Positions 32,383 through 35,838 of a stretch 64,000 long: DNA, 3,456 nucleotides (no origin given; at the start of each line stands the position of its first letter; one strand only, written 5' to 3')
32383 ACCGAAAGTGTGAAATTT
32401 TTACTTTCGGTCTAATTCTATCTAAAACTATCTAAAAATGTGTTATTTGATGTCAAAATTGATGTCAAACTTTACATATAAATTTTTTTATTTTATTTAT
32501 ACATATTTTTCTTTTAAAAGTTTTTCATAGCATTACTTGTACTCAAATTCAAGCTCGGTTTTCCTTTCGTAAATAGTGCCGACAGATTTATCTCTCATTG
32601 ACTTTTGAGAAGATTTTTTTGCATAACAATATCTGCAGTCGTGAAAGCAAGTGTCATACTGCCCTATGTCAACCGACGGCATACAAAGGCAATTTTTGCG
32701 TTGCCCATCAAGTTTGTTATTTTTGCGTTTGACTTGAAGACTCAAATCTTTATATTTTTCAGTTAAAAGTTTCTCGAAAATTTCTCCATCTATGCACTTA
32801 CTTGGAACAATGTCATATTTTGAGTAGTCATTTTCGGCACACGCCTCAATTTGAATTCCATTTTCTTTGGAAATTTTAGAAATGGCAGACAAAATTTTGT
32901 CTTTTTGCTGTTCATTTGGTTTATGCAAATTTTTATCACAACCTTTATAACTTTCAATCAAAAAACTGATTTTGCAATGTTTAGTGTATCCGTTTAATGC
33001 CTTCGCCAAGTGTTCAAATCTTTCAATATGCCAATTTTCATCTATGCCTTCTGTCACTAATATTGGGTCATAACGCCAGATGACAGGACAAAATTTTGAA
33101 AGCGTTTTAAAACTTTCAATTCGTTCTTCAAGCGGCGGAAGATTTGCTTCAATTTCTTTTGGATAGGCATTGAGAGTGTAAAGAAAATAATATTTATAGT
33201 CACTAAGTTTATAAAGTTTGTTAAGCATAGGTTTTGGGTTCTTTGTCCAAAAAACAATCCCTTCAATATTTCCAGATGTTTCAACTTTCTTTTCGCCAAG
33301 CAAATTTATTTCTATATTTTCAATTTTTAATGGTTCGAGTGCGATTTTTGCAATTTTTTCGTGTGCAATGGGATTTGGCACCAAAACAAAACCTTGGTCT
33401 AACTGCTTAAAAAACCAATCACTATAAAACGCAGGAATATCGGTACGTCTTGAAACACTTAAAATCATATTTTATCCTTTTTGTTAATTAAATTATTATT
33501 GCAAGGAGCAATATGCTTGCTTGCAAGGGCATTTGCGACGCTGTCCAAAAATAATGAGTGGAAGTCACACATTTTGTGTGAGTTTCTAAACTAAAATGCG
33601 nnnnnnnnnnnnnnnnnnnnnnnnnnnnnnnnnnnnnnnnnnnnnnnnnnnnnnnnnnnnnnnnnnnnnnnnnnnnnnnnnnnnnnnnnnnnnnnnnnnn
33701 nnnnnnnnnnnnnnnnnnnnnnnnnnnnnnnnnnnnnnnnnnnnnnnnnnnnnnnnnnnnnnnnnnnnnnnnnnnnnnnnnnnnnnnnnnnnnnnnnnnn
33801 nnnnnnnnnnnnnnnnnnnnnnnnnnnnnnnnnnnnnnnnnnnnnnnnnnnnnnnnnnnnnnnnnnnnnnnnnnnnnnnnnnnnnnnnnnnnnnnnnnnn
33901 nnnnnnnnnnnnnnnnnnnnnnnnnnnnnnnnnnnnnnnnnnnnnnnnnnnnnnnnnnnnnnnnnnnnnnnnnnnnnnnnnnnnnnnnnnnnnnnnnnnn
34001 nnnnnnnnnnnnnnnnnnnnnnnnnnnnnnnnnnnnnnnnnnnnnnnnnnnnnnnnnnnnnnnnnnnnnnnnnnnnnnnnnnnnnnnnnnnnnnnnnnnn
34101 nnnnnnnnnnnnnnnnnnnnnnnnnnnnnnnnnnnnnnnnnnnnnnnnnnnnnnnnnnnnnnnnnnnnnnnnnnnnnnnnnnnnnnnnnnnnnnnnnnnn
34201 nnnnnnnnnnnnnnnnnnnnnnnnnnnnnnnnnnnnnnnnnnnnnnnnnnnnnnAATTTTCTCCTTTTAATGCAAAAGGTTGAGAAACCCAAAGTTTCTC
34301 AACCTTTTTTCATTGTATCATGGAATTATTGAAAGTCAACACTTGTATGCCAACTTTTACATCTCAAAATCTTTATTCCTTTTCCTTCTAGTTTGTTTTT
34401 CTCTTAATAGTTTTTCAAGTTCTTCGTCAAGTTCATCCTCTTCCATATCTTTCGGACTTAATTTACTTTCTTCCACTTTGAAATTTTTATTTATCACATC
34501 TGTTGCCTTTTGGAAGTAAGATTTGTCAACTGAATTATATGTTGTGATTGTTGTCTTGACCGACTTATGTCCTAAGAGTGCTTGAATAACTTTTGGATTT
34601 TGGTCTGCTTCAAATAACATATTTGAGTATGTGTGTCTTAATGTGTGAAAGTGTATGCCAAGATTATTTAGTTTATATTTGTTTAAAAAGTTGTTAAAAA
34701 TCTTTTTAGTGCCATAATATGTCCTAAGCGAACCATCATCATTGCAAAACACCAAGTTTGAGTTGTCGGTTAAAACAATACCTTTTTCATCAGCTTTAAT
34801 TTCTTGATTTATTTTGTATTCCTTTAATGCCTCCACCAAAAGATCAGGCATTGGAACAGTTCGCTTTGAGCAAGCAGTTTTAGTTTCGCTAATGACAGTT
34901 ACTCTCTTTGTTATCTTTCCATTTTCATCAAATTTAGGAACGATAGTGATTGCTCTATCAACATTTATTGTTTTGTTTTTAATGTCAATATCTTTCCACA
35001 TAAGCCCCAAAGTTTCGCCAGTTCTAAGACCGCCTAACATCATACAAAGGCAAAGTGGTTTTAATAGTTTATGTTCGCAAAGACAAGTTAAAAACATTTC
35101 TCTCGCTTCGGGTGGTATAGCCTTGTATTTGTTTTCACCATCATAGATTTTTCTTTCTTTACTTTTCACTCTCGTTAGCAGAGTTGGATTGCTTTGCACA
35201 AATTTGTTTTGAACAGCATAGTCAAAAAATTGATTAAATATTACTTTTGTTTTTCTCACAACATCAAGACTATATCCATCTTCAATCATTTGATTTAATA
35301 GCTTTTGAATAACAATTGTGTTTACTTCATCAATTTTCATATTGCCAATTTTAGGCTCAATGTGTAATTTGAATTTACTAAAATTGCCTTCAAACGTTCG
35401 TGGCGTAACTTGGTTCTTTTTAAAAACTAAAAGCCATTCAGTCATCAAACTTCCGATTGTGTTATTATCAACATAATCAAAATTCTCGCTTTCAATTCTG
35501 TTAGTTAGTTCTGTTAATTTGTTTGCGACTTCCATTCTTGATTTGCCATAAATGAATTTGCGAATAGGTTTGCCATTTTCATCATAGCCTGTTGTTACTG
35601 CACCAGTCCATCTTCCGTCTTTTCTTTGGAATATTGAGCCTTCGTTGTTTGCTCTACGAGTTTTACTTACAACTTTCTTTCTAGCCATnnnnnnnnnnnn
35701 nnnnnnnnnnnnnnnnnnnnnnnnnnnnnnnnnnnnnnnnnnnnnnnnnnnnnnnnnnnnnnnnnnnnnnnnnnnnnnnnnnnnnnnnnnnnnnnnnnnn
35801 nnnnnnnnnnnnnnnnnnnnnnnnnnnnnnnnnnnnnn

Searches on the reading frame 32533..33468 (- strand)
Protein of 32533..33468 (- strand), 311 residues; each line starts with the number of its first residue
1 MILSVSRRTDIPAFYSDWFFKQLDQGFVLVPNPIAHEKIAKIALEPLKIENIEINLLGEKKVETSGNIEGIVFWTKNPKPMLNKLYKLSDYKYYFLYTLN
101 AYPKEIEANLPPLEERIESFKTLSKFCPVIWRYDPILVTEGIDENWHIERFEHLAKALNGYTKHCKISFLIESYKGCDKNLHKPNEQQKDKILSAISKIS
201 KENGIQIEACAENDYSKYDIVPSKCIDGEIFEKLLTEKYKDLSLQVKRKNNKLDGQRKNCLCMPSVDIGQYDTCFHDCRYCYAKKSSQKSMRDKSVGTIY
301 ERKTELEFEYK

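Call 66: search_protein_families(library=pfam, proteins=[window:32533-33468:-], max_evalue=0.001)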
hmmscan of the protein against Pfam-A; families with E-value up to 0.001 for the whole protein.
window:32533-33468:- (311 aa): 1 family
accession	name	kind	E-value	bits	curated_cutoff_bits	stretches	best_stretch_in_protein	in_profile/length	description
PF08902.16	DUF1848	-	1.9e-85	287.3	30.5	1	2-283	1-262/262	Domain of unknown function (DUF1848)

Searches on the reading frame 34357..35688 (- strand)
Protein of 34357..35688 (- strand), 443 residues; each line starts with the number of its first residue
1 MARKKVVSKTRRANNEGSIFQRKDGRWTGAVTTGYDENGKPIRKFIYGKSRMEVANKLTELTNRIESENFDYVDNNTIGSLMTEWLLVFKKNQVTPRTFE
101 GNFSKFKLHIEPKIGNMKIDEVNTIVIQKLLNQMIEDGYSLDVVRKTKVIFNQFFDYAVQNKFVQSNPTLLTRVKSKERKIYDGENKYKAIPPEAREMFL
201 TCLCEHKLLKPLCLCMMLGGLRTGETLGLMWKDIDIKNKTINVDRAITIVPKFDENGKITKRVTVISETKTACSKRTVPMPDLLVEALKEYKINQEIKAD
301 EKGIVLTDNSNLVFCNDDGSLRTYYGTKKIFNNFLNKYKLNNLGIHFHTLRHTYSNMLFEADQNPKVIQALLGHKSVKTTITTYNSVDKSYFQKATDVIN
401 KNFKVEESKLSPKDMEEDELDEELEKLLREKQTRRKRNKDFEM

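Call 66: search_protein_families(library=pfam, proteins=[window:34357-35688:-], max_evalue=0.001)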
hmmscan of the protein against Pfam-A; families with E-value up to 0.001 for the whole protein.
window:34357-35688:- (443 aa): 3 families
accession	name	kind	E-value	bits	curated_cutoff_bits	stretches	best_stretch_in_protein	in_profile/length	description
PF00589.27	Phage_integrase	-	3.6e-25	89.1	27.1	1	212-389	27-170/172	Phage integrase family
PF14659.12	Phage_int_SAM_3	-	1.5e-11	44.8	22.6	1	77-134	1-57/58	Phage integrase, N-terminal SAM-like domain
PF22022.2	Phage_int_M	-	1e-08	35.7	27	1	82-170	5-91/96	Phage integrase central domain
